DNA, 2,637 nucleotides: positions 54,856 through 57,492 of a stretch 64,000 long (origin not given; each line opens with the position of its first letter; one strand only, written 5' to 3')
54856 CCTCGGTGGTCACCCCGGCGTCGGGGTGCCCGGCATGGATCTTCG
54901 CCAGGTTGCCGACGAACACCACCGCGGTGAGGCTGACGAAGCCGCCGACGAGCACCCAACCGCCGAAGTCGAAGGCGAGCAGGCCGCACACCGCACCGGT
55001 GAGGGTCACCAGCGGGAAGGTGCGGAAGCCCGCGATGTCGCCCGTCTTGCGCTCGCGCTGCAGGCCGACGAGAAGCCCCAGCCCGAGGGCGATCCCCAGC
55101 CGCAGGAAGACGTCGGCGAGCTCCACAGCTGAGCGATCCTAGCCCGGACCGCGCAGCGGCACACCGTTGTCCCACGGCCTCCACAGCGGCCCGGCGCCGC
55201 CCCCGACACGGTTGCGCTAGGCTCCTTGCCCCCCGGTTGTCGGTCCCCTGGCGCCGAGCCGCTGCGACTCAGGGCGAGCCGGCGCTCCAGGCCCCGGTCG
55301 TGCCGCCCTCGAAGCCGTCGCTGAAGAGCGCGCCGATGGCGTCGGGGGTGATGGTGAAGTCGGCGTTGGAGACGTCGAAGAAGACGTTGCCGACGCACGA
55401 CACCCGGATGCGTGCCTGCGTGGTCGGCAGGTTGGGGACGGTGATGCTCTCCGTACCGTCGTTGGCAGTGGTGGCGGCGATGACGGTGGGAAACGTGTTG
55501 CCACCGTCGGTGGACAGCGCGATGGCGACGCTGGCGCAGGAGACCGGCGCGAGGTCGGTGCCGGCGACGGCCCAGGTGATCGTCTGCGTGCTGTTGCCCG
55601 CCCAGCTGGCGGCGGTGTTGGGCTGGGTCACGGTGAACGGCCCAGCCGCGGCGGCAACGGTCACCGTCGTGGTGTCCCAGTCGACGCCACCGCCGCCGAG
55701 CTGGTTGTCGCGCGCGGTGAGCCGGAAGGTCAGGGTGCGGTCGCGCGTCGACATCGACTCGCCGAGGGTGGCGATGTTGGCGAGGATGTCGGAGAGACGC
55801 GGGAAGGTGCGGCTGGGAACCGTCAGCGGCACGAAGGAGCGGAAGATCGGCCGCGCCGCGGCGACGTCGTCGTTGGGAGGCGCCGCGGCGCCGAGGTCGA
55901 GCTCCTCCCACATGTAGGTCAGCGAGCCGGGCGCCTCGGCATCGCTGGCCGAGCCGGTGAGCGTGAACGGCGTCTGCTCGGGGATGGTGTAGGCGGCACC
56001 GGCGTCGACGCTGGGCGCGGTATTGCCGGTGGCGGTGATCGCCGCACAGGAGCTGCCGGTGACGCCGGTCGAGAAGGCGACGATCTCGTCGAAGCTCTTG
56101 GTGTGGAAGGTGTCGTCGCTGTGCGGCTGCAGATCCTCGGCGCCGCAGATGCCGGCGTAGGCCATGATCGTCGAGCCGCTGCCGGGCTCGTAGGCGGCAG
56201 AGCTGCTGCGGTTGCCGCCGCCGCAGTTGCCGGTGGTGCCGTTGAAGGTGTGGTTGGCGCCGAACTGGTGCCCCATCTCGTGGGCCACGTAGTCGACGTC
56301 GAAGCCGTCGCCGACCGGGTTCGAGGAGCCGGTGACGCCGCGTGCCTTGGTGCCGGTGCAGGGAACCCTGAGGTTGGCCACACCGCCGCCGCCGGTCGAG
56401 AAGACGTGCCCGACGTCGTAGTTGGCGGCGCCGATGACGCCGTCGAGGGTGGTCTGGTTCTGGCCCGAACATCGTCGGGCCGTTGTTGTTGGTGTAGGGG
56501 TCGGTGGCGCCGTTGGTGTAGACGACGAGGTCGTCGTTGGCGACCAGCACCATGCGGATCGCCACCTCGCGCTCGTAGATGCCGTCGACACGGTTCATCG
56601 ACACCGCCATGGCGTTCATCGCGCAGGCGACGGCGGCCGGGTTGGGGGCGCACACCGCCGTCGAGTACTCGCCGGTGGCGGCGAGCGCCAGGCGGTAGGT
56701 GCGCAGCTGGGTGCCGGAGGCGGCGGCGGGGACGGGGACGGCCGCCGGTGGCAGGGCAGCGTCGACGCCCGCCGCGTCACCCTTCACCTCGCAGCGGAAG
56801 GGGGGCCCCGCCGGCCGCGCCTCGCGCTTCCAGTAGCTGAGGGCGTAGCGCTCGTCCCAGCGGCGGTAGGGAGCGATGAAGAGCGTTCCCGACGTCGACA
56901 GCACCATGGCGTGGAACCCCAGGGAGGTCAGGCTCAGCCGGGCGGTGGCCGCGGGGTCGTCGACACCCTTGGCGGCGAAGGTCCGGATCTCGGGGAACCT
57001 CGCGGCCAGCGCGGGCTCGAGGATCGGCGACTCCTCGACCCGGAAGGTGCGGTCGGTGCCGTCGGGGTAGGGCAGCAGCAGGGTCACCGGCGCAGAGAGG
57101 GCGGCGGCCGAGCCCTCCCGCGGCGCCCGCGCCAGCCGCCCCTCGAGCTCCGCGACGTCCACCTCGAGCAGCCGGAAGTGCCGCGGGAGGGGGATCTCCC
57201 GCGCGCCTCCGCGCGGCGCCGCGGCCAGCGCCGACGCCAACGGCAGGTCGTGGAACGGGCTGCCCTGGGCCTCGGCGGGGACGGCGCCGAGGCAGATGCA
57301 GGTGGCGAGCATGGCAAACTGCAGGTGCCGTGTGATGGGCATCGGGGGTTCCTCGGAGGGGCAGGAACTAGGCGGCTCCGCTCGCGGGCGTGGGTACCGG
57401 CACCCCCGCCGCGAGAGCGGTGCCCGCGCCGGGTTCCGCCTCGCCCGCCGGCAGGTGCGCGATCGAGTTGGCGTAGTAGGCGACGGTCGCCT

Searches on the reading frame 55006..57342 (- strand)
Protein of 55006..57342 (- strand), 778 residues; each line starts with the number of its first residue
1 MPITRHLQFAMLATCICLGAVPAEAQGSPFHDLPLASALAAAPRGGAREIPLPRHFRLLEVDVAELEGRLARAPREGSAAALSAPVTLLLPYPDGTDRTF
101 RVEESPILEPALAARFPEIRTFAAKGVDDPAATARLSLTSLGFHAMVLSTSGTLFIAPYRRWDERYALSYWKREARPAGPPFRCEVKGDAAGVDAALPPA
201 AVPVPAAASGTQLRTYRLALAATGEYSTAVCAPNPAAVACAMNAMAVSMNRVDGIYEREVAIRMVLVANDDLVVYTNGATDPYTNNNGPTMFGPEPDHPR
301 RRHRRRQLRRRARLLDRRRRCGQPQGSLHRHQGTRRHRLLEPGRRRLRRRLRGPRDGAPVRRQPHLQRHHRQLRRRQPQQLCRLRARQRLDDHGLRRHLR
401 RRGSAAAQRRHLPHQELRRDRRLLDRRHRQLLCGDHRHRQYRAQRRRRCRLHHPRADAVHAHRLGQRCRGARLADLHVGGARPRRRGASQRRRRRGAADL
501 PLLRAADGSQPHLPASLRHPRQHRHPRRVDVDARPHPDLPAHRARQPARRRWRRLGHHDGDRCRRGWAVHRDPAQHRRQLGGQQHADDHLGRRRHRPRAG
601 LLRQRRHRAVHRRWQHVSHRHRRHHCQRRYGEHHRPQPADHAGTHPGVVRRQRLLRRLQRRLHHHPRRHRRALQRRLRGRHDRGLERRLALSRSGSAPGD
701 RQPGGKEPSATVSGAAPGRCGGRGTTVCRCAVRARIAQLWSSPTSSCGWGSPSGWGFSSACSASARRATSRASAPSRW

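Call 29: search_protein_families(library=pfam, proteins=[window:55006-57342:-], max_evalue=0.01)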
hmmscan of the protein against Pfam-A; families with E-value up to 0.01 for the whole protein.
window:55006-57342:- (778 aa): 2 families
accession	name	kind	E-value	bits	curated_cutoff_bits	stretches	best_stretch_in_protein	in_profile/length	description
PF13583.11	Reprolysin_4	-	5.5e-06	26.6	22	1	214-286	3-69/203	Metallo-peptidase family M12B Reprolysin-like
PF13582.12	Reprolysin_3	-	0.00017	22.6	22.4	1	243-302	2-57/123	Metallo-peptidase family M12B Reprolysin-like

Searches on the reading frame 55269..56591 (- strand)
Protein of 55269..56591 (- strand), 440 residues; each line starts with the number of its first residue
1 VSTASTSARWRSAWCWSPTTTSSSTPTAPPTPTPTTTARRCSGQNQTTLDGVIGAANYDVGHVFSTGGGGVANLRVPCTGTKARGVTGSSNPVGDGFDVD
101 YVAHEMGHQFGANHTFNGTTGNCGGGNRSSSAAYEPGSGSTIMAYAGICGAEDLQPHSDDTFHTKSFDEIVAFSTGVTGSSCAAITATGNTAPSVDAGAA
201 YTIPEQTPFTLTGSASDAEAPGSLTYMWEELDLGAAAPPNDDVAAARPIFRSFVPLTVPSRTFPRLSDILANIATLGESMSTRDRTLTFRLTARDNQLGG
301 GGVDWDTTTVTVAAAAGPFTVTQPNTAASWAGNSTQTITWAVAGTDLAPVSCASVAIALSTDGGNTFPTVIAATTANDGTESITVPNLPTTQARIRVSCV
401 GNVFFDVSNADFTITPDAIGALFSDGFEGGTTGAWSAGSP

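Call 29: search_protein_families(library=pfam, proteins=[window:55269-56591:-], max_evalue=0.01)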
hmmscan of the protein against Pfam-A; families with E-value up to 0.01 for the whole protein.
window:55269-56591:- (440 aa): 6 families
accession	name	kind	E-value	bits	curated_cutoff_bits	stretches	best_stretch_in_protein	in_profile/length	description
PF13582.12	Reprolysin_3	-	7.6e-18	65.6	22.4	1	30-115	35-123/123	Metallo-peptidase family M12B Reprolysin-like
PF13583.11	Reprolysin_4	-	8.3e-18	65.2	22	1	32-156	61-186/203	Metallo-peptidase family M12B Reprolysin-like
PF13688.12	Reprolysin_5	-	1.1e-17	65.3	27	1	21-151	56-192/196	Metallo-peptidase family M12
PF13574.12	Reprolysin_2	-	6.4e-17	62.5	27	1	20-159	39-186/195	Metallo-peptidase family M12B Reprolysin-like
PF22352.2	K319L-like_PKD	-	0.00011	22.6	27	0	197-232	1-37/84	K319L-like, PKD domain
PF18911.6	PKD_4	-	0.0065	16.9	27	0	190-229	1-40/85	PKD domain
